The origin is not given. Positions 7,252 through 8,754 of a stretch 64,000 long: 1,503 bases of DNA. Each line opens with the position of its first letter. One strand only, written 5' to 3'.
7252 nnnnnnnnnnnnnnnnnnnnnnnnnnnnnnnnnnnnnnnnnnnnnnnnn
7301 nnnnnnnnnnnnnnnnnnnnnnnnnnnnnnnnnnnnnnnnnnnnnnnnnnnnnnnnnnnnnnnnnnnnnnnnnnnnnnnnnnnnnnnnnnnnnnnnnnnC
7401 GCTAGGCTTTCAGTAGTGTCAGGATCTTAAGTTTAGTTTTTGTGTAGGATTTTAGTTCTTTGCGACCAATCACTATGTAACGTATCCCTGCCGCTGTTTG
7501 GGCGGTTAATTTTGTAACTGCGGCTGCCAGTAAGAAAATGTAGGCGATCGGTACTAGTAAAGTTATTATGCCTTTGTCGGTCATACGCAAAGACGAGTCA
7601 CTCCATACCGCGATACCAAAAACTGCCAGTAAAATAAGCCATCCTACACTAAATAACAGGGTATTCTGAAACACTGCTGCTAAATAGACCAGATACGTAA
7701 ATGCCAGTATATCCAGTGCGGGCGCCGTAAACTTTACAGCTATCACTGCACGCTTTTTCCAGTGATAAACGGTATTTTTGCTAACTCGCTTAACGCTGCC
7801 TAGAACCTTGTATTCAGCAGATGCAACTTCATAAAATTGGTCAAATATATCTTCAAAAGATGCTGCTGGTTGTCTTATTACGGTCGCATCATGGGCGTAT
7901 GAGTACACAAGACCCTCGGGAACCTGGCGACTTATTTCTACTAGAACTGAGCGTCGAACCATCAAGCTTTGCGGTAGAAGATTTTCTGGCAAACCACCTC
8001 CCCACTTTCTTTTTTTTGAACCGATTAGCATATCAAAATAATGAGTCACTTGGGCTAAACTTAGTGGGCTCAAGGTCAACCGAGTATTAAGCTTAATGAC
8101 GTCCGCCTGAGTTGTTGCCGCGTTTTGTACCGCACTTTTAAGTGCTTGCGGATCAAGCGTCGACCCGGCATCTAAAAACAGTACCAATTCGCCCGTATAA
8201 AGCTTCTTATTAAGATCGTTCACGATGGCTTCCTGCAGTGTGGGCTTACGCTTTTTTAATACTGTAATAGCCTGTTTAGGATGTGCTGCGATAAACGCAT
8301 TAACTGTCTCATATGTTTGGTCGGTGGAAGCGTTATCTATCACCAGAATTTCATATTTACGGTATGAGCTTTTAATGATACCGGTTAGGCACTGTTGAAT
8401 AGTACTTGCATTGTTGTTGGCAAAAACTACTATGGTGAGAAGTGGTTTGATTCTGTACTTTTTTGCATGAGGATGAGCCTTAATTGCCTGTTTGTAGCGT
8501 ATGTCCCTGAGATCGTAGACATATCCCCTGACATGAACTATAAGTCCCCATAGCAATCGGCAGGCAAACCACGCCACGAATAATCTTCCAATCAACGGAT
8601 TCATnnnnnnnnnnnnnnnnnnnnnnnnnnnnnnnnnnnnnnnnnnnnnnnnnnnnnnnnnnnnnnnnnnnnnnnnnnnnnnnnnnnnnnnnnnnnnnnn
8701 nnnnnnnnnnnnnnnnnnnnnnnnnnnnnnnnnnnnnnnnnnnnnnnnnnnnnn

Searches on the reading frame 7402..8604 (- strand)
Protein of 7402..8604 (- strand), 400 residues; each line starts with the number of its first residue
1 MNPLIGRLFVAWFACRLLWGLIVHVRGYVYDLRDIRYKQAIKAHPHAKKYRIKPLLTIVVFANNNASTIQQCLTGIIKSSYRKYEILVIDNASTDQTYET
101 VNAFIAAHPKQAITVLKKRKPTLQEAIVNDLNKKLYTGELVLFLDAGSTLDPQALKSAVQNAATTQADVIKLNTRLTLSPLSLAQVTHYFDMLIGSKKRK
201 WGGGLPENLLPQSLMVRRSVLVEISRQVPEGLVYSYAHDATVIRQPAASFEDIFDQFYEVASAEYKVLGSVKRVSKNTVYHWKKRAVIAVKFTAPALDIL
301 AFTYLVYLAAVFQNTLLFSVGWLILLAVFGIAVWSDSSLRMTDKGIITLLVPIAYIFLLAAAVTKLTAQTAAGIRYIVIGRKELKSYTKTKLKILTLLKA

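Call 85: search_protein_families(library=pfam, proteins=[window:7402-8604:-], max_evalue=0.00001)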
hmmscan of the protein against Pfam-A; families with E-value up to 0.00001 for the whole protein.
window:7402-8604:- (400 aa): 2 families
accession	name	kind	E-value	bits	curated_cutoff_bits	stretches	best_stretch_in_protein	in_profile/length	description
PF00535.33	Glycos_transf_2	-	6.1e-14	52.7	23.3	1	57-177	1-118/168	Glycosyl transferase family 2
PF13641.12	Glyco_tranf_2_3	-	2.8e-10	41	27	1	56-178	3-127/230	Glycosyltransferase like family 2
